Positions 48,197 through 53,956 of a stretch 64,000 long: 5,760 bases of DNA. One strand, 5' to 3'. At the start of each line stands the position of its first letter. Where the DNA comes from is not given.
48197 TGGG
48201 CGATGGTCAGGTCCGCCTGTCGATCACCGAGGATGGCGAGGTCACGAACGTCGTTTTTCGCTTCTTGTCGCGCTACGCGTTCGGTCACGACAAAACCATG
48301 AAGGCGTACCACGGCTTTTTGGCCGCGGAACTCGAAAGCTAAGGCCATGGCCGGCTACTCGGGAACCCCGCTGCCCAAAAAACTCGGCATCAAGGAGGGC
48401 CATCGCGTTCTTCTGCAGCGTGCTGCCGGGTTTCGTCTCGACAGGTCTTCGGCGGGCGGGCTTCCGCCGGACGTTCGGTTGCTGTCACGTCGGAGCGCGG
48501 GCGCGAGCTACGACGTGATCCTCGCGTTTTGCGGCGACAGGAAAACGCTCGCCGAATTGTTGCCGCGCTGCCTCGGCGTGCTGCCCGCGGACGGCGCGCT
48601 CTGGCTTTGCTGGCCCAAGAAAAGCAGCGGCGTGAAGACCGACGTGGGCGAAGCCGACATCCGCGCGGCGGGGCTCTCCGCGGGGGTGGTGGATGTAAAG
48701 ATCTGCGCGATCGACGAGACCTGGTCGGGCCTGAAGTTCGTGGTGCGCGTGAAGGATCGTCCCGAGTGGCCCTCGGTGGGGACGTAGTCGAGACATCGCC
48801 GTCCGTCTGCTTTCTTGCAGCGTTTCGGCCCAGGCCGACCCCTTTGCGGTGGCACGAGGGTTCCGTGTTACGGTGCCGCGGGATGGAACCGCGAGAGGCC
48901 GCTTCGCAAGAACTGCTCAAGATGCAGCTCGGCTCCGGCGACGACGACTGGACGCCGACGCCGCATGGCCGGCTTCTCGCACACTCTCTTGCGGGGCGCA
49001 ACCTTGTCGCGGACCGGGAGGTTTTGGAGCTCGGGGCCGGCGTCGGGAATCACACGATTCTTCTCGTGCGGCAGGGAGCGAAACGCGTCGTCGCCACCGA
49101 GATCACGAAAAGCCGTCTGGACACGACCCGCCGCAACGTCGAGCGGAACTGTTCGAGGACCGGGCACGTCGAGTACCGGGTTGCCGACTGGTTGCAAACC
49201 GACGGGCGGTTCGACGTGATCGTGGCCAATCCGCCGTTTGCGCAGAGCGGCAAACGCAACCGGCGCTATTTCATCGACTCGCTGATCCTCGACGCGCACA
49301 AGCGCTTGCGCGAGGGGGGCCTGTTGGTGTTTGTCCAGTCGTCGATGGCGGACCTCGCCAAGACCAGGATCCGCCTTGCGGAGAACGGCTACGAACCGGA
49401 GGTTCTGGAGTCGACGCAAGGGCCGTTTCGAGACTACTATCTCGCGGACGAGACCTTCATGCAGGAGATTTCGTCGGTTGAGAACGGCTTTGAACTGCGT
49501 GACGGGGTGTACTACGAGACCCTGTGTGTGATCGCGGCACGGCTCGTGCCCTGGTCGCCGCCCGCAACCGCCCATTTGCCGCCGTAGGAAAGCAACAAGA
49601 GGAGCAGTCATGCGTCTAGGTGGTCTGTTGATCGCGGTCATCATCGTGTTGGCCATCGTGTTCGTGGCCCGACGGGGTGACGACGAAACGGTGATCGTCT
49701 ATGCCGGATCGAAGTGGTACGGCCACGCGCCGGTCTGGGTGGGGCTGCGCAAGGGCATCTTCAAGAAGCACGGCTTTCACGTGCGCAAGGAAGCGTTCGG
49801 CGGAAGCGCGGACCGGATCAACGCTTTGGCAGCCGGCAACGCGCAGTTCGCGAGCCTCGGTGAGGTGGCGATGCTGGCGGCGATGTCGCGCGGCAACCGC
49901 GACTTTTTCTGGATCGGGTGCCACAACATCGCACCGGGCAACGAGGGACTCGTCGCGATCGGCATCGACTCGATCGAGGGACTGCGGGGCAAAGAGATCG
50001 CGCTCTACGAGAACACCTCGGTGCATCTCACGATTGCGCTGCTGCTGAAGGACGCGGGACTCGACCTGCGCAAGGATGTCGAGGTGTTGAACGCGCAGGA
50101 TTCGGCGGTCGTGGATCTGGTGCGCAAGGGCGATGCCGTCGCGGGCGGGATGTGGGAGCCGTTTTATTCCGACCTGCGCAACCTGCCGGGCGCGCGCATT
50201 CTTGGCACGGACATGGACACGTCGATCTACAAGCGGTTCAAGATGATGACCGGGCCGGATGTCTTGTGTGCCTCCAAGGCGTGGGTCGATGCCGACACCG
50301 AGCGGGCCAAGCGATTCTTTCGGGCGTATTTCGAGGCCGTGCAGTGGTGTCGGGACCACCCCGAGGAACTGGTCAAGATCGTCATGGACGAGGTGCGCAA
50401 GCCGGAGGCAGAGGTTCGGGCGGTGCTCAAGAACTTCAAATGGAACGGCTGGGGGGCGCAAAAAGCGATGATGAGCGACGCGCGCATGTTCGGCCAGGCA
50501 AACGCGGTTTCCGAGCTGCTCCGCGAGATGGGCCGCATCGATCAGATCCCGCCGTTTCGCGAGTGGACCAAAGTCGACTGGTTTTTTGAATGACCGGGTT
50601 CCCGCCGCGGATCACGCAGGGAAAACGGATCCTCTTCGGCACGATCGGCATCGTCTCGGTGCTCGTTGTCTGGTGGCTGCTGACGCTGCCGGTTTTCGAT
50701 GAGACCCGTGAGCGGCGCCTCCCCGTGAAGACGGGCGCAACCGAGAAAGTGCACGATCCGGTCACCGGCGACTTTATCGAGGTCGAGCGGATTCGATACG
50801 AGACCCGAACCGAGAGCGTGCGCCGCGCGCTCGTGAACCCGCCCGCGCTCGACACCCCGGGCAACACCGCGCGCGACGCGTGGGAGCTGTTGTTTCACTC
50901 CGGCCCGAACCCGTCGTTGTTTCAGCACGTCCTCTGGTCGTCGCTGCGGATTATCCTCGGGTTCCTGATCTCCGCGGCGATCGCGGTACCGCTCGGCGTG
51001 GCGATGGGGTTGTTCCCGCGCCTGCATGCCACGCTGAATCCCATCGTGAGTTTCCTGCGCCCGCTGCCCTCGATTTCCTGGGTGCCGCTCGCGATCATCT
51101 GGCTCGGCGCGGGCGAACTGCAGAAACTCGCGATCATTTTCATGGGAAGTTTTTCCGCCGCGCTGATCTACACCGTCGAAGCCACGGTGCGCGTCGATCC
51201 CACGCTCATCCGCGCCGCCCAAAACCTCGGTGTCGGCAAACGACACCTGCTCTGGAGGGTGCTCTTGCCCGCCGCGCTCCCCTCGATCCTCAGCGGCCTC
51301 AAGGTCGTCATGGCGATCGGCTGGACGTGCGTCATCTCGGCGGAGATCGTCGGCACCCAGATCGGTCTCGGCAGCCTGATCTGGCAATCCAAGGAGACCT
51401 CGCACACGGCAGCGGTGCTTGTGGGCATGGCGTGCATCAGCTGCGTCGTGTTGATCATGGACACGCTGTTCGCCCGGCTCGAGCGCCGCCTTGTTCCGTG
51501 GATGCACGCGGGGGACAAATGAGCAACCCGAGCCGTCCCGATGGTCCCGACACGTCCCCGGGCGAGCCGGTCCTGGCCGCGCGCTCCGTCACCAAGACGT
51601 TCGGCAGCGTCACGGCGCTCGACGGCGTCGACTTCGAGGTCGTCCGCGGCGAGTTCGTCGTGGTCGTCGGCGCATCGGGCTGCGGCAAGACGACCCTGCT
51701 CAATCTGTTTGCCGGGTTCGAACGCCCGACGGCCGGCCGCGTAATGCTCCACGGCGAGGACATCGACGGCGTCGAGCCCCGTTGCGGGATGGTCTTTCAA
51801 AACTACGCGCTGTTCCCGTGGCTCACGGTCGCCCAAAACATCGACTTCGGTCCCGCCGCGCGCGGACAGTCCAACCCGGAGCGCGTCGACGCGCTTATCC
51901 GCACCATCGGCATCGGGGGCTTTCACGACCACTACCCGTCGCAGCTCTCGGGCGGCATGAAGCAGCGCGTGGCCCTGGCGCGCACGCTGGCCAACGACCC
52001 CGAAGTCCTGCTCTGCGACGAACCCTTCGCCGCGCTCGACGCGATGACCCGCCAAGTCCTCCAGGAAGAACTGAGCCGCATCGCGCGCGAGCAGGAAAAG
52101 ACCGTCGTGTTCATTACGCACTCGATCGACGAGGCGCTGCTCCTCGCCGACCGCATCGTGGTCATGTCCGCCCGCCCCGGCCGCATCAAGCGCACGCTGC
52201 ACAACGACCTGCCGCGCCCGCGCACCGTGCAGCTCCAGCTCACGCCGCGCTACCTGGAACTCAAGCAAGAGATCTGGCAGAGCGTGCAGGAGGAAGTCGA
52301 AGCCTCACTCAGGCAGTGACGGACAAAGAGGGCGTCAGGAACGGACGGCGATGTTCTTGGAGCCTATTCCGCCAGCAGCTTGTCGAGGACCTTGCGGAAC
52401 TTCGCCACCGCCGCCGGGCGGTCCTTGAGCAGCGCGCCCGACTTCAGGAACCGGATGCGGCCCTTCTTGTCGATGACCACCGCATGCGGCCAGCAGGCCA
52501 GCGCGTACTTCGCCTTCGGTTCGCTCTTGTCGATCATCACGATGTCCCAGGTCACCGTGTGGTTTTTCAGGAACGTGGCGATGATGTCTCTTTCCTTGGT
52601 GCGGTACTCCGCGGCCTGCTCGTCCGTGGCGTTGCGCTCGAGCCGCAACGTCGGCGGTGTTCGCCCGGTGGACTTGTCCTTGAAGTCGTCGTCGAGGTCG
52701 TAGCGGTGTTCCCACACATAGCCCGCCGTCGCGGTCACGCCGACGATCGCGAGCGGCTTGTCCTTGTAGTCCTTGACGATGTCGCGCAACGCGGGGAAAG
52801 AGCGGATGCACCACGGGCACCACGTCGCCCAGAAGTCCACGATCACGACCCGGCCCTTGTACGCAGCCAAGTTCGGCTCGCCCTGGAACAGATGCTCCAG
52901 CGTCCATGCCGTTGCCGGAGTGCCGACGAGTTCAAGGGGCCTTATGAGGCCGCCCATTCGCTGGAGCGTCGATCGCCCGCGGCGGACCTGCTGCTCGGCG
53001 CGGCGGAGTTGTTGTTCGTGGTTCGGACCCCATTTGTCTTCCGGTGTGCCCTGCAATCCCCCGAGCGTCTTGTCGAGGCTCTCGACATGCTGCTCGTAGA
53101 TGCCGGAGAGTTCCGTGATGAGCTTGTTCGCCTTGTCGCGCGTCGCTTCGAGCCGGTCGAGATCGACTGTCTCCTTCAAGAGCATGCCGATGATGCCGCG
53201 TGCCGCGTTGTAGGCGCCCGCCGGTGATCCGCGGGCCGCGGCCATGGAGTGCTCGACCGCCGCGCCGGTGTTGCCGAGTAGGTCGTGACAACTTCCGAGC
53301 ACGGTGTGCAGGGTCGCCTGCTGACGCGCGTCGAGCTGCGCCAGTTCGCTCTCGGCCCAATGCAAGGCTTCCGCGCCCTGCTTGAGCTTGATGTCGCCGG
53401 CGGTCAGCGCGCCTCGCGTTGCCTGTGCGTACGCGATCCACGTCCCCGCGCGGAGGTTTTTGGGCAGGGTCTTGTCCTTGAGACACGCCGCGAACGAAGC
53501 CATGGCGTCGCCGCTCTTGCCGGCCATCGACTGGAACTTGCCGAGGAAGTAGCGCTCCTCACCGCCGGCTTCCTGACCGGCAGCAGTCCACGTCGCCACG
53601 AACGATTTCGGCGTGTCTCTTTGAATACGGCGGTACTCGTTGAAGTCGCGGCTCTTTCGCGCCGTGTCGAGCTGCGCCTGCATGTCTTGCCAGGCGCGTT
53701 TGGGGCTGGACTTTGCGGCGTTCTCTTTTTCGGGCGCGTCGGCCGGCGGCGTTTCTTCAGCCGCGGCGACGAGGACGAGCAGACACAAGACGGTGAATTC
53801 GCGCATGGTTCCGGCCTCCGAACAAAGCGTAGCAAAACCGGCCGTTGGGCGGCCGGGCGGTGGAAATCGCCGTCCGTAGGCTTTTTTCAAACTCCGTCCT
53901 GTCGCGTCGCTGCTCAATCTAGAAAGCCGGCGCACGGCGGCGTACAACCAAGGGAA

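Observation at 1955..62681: Twenty exact copies of a non-palindromic 12-mer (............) concentrated at gene boundaries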

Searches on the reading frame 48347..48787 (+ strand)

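Call 56: search_protein_families(library=pfam, proteins=[window:48347-48787:+], max_evalue=0.001)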
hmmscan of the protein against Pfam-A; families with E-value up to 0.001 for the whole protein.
window:48347-48787:+ (146 aa): 1 family
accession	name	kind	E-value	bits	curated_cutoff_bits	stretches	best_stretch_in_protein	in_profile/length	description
PF11253.13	DUF3052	-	0.0002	21.7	22.7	1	56-133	48-123/125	Protein of unknown function (DUF3052)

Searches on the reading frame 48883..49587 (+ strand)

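Call 39: search_protein_families(library=pfam, proteins=[window:48883-49587:+], max_evalue=0.001)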
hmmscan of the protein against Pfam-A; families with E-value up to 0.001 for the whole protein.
window:48883-49587:+ (234 aa): 13 families
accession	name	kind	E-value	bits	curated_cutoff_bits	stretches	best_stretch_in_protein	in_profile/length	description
PF05175.20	MTS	-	2.1e-15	57.2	23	1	30-158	21-146/170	Methyltransferase small domain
PF13649.12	Methyltransf_25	-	2.8e-09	38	27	1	47-123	1-78/97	Methyltransferase domain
PF06325.19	PrmA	-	7.1e-07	29.4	22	1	43-116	161-233/296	Ribosomal protein L11 methyltransferase (PrmA)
PF13847.12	Methyltransf_31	-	1.4e-06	28.5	27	1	44-159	4-119/145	Methyltransferase domain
PF08241.18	Methyltransf_11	-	1.8e-06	28.9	21.2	1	48-149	1-94/95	Methyltransferase domain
PF01170.24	UPF0020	-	4.7e-06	26.9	22.3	1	65-160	76-174/197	RMKL-like, methyltransferase domain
PF08242.18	Methyltransf_12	-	1.5e-05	26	30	1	48-147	1-97/98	Methyltransferase domain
PF03602.21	Cons_hypoth95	-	1.7e-05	25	24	1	42-159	40-159/182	Conserved hypothetical protein 95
PF13489.12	Methyltransf_23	-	1.9e-05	24.9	27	1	41-119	20-91/164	Methyltransferase domain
PF05958.17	tRNA_U5-meth_tr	-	2.5e-05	23.9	23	1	44-90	202-247/357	tRNA (Uracil-5-)-methyltransferase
PF02353.26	CMAS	-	4e-05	23.5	27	1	41-156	60-170/273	Mycolic acid cyclopropane synthetase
PF10294.15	Methyltransf_16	-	0.00043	20.5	21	1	38-105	41-109/174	Lysine methyltransferase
PF07669.17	Eco57I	-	0.00071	20.1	25.3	1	97-127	69-92/171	Eco57I restriction-modification methylase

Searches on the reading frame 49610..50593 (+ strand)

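Call 39: search_protein_families(library=pfam, proteins=[window:49610-50593:+], max_evalue=0.001)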
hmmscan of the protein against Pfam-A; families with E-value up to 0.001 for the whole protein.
window:49610-50593:+ (327 aa): 3 families
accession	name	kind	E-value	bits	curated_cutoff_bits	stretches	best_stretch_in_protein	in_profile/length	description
PF09084.16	NMT1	-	2e-15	57.7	20.5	1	38-253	3-215/216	NMT1/THI5 like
PF13379.11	NMT1_2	-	3e-10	40.8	24.7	1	35-251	14-241/252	NMT1-like family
PF12974.12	Phosphonate-bd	-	2.6e-08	34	27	1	66-280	39-233/242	ABC transporter, phosphonate, periplasmic substrate-binding protein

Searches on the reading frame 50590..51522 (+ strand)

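Call 39: search_protein_families(library=pfam, proteins=[window:50590-51522:+], max_evalue=0.001)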
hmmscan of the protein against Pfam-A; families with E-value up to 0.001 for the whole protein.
window:50590-51522:+ (310 aa): 1 family
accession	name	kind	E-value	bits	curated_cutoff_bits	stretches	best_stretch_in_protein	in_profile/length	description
PF00528.27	BPD_transp_1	-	3.4e-25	89.3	26.4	1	132-301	1-182/184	Binding-protein-dependent transport system inner membrane component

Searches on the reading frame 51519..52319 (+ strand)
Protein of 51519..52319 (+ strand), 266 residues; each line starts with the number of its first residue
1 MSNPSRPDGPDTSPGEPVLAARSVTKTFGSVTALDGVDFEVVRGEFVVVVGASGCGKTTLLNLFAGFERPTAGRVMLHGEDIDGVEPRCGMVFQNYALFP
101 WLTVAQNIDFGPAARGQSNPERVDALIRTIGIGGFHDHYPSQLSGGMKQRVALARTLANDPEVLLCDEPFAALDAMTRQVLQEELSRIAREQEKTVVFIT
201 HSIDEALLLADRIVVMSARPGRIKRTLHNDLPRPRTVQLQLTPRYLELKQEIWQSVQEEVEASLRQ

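Call 39: search_protein_families(library=pfam, proteins=[window:51519-52319:+], max_evalue=0.001)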
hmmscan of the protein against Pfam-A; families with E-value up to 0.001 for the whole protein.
window:51519-52319:+ (266 aa): 6 families
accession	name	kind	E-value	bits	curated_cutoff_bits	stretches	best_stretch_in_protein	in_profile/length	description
PF00005.33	ABC_tran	-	8.6e-35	120.8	25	1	34-171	1-137/137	ABC transporter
PF13304.12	AAA_21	-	6.4e-06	26.9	27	0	46-66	1-21/304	AAA domain, putative AbiEii toxin, Type IV TA system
PF13521.12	AAA_28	-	9.1e-05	23.2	27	0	47-68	2-24/164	AAA domain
PF13191.12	AAA_16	-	0.00023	22.2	32.6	0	43-94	23-64/167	AAA ATPase domain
PF02463.25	SMC_N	-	0.00065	19.6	40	0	140-216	134-211/220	RecF/RecN/SMC N terminal domain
PF13401.12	AAA_22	-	0.00091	20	27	0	45-68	6-29/130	AAA domain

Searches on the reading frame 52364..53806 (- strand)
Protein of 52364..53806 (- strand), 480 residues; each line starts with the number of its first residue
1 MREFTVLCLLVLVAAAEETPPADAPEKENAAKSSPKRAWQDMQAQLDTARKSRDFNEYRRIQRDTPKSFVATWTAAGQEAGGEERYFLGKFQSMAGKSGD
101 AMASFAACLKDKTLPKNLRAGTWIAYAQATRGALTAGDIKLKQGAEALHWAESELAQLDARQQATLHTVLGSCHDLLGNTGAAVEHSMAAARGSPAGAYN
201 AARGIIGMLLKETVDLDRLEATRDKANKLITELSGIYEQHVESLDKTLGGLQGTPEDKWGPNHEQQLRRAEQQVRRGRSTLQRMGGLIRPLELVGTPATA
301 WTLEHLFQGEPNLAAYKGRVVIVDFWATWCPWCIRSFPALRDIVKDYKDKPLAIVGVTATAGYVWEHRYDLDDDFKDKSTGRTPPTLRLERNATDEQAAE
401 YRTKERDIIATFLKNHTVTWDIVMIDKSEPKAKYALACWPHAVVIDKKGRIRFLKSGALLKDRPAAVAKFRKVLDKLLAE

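Call 39: search_protein_families(library=pfam, proteins=[window:52364-53806:-], max_evalue=0.001)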
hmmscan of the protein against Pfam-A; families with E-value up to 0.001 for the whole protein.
window:52364-53806:- (480 aa): 4 families
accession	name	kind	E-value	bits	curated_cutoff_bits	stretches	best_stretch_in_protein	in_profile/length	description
PF00578.27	AhpC-TSA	-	2.4e-11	44.1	26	1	294-452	1-122/124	AhpC/TSA family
PF08534.16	Redoxin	-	5.4e-11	42.9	26.6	1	297-359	5-70/148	Redoxin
PF13905.12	Thioredoxin_8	-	9.4e-08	32.7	27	1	318-358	1-42/94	Thioredoxin-like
PF00085.26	Thioredoxin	-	9.3e-06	26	23.5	1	319-360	19-59/103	Thioredoxin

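Call 66: find_homologous_proteins(query=window:52364-53806:-, max_evalue=1e-80)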
Query window:52364-53806:- (480 aa): 15 proteins with E <= 1e-80 among 8000 candidates.
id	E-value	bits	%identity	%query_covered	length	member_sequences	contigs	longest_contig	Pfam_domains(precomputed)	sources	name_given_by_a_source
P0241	0.0e+0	1092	100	100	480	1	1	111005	PF00085.27,PF08534.17,PF13905.13,PF00578.28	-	-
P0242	1.2e-182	626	62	93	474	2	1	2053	PF00085.27,PF08534.17,PF13905.13,PF00578.28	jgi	-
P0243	9.9e-115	402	45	93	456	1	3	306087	PF00085.27,PF08534.17,PF13905.13,PF00578.28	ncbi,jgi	ncbi:MAG: TlpA family protein disulfide reductase [Planctomycetota bacterium]|jgi:thiol-disulfide is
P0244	3.9e-114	400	45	92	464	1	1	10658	PF00085.27,PF08534.17,PF13905.13,PF00578.28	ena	-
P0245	2.0e-113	398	45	93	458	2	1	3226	PF00085.27,PF08534.17,PF13905.13,PF00578.28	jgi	-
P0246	2.4e-113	398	42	100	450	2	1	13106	PF00085.27,PF08534.17,PF13905.13,PF00578.28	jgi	-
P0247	2.0e-109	385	41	100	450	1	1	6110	PF00085.27,PF08534.17,PF13905.13,PF00578.28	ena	-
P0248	8.3e-105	369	41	99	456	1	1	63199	PF08534.17,PF13905.13,PF00578.28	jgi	-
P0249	2.4e-101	358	38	100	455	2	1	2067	PF08534.17,PF13905.13,PF00578.28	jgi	jgi:thiol-disulfide isomerase/thioredoxin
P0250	1.8e-91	325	40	93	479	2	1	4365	PF00085.27,PF08534.17,PF13905.13,PF00578.28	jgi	jgi:peroxiredoxin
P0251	3.3e-89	318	41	94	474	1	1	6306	PF00085.27,PF08534.17,PF13905.13,PF00578.28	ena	-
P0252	5.1e-84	301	38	87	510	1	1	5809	PF08534.17,PF13905.13,PF00578.28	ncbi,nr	ncbi:MAG: TlpA family protein disulfide reductase [Planctomycetota bacterium]|nr:TlpA family protein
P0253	5.3e-84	301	37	99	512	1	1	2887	PF00085.27,PF08534.17,PF13905.13,PF00578.28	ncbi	-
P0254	2.4e-83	299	37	93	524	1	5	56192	PF08534.17,PF13905.13,PF00578.28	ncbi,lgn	-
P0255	2.9e-81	292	37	92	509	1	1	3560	PF08534.17,PF13905.13,PF00578.28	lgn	-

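Call 67: find_encoding_contigs(protein=P0242, flank=10000, max_places=2)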
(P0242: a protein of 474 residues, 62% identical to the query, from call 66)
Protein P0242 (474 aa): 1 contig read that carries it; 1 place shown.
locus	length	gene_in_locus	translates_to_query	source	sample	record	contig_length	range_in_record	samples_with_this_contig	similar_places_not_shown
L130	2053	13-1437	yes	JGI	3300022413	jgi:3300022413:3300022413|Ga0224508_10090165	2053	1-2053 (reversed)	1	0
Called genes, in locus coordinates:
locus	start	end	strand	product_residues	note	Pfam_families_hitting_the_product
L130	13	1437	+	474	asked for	PF00578:AhpC-TSA, PF08534:Redoxin, PF00085:Thioredoxin (weak), PF13905:Thioredoxin_8 (faint)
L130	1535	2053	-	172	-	PF00793:DAHP_synth_1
